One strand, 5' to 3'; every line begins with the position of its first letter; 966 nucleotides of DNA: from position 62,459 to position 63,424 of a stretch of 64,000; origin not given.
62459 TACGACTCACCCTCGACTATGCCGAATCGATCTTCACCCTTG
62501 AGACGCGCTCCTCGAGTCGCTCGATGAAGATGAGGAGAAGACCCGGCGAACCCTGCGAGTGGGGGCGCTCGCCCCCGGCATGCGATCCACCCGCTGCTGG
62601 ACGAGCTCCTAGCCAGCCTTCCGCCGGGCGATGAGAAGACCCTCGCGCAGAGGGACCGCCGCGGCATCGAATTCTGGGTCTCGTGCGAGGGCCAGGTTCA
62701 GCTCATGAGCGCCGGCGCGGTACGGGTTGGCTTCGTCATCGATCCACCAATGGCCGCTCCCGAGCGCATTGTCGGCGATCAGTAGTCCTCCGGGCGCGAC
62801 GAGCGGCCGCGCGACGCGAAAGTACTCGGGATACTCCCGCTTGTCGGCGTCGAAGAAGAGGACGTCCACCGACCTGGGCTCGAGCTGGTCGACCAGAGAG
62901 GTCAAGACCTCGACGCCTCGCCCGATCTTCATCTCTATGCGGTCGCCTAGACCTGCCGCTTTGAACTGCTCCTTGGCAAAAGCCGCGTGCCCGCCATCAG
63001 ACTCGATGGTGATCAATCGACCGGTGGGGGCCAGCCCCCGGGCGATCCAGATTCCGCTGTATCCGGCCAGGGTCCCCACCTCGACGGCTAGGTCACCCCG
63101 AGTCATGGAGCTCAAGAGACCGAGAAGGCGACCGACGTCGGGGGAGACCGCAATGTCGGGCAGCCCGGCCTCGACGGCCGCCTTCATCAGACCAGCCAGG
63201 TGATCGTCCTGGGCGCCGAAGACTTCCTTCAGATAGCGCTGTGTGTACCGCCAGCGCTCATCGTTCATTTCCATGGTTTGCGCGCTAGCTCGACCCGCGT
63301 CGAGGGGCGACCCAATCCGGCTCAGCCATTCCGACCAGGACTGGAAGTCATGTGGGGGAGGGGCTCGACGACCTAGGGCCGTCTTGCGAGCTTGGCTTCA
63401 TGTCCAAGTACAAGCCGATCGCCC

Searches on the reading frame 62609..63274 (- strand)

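Call 12: search_protein_families(library=pfam, proteins=[window:62609-63274:-], max_evalue=10)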
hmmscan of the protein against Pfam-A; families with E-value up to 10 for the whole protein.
window:62609-63274:- (221 aa): 5 families
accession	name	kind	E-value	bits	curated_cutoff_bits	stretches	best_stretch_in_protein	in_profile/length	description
PF01596.23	Methyltransf_3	-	2.2e-35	122.3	22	1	23-219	8-204/204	O-methyltransferase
PF13578.12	Methyltransf_24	-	3e-12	47.8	26.3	1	64-169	1-104/105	Methyltransferase domain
PF08704.16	GCD14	-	3e-05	24.2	26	1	56-116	37-97/247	tRNA methyltransferase complex GCD14 subunit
PF01135.25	PCMT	-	0.055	13.7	20.3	1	48-120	63-133/210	Protein-L-isoaspartate(D-aspartate) O-methyltransferase (PCMT)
PF12847.13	Methyltransf_18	-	0.21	12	27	1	49-125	4-79/151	Methyltransferase domain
